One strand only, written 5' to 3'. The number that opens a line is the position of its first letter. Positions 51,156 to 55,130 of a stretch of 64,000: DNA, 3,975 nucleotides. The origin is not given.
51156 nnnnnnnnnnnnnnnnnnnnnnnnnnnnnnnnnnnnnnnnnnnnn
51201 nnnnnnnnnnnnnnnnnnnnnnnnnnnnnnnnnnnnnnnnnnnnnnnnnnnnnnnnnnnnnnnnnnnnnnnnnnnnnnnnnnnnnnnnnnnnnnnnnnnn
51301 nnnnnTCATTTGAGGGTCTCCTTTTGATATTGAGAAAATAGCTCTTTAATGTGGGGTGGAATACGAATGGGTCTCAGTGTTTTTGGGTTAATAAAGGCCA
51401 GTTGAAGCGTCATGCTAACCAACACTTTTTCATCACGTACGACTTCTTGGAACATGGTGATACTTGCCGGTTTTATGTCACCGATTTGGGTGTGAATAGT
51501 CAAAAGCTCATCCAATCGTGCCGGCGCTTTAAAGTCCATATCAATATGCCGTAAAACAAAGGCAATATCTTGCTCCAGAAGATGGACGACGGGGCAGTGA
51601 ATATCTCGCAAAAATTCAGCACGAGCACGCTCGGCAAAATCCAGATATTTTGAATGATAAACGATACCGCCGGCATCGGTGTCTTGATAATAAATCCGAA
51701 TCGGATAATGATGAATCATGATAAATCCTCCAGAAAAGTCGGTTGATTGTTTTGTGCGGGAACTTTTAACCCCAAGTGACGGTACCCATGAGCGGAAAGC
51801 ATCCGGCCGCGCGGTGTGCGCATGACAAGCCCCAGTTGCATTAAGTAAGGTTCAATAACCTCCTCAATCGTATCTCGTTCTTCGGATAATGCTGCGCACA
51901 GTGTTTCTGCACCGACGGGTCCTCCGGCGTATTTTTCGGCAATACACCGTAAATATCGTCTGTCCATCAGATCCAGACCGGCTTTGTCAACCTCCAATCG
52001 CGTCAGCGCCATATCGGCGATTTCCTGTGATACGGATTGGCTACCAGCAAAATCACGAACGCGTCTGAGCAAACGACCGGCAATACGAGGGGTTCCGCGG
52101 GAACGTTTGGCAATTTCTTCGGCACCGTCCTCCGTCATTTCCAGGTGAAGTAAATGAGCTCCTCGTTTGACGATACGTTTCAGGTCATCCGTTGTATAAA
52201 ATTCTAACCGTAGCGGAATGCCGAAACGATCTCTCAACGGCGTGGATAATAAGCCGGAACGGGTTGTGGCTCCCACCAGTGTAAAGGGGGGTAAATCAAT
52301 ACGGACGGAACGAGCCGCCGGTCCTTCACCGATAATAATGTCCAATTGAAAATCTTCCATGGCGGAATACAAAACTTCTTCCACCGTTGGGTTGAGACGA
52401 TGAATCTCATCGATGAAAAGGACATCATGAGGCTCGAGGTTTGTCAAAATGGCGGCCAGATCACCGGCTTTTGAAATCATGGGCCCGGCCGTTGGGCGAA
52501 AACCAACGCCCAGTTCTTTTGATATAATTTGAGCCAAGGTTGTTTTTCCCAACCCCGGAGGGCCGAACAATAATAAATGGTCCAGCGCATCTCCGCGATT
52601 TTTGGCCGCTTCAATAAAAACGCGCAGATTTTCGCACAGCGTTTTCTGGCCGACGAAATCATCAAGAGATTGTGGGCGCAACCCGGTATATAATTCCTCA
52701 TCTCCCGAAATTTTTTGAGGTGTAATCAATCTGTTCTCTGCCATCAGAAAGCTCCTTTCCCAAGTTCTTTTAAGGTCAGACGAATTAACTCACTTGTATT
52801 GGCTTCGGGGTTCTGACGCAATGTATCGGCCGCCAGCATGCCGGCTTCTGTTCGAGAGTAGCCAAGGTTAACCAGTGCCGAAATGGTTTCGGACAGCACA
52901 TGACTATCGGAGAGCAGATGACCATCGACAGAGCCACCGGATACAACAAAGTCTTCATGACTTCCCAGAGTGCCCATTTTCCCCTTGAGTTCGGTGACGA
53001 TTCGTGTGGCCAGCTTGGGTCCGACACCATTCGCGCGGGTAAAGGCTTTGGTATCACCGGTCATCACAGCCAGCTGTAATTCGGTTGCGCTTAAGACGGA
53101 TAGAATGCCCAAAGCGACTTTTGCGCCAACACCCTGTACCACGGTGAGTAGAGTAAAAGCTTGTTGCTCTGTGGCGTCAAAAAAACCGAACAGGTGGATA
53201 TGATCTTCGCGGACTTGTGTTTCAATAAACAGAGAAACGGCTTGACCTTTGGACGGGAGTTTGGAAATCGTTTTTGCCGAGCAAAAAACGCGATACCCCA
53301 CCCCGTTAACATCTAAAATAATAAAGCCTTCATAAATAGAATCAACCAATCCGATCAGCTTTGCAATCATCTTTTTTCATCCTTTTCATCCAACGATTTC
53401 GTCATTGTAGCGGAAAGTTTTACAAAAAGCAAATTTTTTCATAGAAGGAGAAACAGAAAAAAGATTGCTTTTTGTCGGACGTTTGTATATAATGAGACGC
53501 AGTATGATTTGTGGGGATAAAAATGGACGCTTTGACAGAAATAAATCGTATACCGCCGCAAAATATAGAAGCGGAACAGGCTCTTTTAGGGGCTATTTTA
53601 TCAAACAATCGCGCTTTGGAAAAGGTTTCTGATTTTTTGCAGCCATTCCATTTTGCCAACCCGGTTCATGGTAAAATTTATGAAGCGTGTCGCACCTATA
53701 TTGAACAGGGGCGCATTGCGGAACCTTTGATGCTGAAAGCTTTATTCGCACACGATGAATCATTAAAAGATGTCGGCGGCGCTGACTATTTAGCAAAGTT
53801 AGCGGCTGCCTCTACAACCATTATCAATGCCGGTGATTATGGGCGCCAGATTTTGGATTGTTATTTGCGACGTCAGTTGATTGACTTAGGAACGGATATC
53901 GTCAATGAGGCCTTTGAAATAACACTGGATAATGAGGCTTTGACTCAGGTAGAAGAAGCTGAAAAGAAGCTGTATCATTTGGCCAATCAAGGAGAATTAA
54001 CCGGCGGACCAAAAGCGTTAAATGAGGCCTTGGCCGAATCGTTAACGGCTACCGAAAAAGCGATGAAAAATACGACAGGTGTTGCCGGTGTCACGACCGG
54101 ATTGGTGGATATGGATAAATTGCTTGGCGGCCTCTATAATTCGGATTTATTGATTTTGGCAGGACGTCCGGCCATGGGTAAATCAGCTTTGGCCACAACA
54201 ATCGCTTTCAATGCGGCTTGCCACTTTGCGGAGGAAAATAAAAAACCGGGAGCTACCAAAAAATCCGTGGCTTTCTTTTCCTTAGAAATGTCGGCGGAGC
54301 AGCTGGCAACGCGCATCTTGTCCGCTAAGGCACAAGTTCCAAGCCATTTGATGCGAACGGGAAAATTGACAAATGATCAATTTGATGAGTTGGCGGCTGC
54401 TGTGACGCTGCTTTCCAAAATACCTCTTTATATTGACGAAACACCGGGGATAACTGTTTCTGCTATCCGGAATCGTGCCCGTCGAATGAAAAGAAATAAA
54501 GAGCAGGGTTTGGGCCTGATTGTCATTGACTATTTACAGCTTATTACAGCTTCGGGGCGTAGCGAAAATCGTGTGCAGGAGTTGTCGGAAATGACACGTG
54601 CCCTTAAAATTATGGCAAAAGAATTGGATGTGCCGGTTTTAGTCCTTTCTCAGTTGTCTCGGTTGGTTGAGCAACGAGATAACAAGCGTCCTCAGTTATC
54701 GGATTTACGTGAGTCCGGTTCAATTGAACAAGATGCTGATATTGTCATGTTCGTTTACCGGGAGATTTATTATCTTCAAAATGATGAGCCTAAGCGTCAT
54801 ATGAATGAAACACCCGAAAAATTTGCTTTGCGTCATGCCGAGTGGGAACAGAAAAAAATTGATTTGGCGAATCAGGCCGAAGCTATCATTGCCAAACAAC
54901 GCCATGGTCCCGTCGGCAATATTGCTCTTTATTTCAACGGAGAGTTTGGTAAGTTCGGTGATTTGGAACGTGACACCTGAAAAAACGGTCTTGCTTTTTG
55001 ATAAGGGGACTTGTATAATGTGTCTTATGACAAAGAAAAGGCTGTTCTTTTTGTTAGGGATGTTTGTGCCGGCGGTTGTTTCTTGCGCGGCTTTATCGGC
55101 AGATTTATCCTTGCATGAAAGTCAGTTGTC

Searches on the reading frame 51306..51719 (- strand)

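Call 72: search_protein_families(library=pfam, proteins=[window:51306-51719:-], max_evalue=0.001)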
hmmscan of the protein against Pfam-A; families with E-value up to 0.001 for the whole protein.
window:51306-51719:- (137 aa): 2 families
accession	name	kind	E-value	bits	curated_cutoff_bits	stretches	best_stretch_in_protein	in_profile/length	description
PF13279.12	4HBT_2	-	3e-15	57.2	25.5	1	12-126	4-120/122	Thioesterase-like superfamily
PF03061.28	4HBT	-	3.2e-13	50.2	20.6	1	17-100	1-77/79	Thioesterase superfamily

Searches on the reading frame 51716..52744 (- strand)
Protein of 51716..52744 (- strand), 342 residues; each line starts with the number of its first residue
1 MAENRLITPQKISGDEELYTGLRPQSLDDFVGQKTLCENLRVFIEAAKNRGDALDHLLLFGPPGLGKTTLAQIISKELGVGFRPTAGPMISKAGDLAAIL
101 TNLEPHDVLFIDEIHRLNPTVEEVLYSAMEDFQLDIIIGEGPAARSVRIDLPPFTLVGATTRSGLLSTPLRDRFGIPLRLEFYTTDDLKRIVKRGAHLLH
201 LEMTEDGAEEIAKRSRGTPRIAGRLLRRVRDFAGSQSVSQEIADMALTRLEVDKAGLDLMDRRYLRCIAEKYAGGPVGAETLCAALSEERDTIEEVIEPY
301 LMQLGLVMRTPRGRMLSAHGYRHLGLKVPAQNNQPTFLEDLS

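Call 72: search_protein_families(library=pfam, proteins=[window:51716-52744:-], max_evalue=0.001)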
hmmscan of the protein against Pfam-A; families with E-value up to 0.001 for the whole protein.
window:51716-52744:- (342 aa): 13 families
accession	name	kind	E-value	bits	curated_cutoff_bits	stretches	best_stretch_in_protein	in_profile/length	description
PF05496.18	RuvB_N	-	1.5e-79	265.7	27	1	22-180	1-159/159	Holliday junction DNA helicase RuvB P-loop domain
PF17864.7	AAA_lid_4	-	5.3e-28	97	27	1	183-253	1-74/74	RuvB AAA lid domain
PF05491.19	RuvB_C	-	1.3e-25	89.6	24.7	1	255-324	2-71/72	RuvB C-terminal winged helix domain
PF00004.35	AAA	-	1.2e-19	71.5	21.2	1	57-178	1-127/131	ATPase family associated with various cellular activities (AAA)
PF07728.20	AAA_5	-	2.5e-08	34.5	22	1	56-174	1-139/139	AAA domain (dynein-related subfamily)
PF01078.27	Mg_chelatase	-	7.2e-06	26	20.3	0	55-75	23-43/207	Magnesium chelatase, subunit ChlI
PF06068.19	TIP49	-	1.6e-05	24.7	23.8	1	27-82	23-80/347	TIP49 P-loop domain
PF03215.21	Rad17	-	3.8e-05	24.2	23.8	1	15-92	6-83/186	Rad17 P-loop domain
PF13401.12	AAA_22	-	9.1e-05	23.2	27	0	56-78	7-29/130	AAA domain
PF13191.12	AAA_16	-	0.00011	23.2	32.6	0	30-78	2-48/167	AAA ATPase domain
PF07726.17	AAA_3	-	0.00018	21.8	27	0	56-83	1-28/131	ATPase family associated with various cellular activities (AAA)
PF13173.12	AAA_14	-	0.00048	20.6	27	1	57-138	5-95/129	AAA domain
PF20720.3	nSTAND3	-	0.00068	19.8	27.2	0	52-112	15-72/155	Novel STAND NTPase 3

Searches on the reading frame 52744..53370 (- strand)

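Call 72: search_protein_families(library=pfam, proteins=[window:52744-53370:-], max_evalue=0.001)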
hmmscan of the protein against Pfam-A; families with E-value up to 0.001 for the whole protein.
window:52744-53370:- (208 aa): 3 families
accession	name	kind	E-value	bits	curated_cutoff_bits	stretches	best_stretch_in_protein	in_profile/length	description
PF01330.27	RuvA_N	-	2.7e-21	75.9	23.6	1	1-62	1-61/61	RuvA N terminal domain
PF14520.12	HHH_5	-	2.6e-09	37.9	27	1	72-129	1-56/57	Helix-hairpin-helix domain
PF07499.19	RuvA_C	-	3.1e-09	37.6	24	1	158-203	2-46/47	RuvA, C-terminal domain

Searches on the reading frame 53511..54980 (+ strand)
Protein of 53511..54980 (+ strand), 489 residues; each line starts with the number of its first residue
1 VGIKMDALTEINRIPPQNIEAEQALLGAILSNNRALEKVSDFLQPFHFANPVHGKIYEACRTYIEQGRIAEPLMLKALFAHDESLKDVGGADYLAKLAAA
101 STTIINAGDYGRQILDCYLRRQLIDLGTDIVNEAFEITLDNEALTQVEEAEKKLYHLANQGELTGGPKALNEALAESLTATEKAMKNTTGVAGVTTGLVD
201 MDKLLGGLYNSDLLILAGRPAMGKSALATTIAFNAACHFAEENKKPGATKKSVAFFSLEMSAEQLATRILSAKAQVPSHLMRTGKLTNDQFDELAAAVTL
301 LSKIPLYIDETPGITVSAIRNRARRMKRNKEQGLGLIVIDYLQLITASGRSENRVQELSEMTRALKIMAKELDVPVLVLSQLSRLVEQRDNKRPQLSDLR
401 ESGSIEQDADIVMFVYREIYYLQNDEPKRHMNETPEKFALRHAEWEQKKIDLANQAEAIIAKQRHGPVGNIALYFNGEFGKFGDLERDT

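Call 72: search_protein_families(library=pfam, proteins=[window:53511-54980:+], max_evalue=0.001)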
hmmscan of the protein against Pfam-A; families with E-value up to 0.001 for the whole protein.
window:53511-54980:+ (489 aa): 3 families
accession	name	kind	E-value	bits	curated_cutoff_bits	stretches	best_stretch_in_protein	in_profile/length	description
PF03796.21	DnaB_C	-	3.6e-99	331.7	27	1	193-483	1-254/255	DnaB-like helicase C terminal domain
PF00772.26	DnaB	-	4.1e-25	88.3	23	1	15-115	2-102/103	DnaB-like helicase N terminal domain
PF13481.12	AAA_25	-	1e-14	55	27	1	201-382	22-190/195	AAA domain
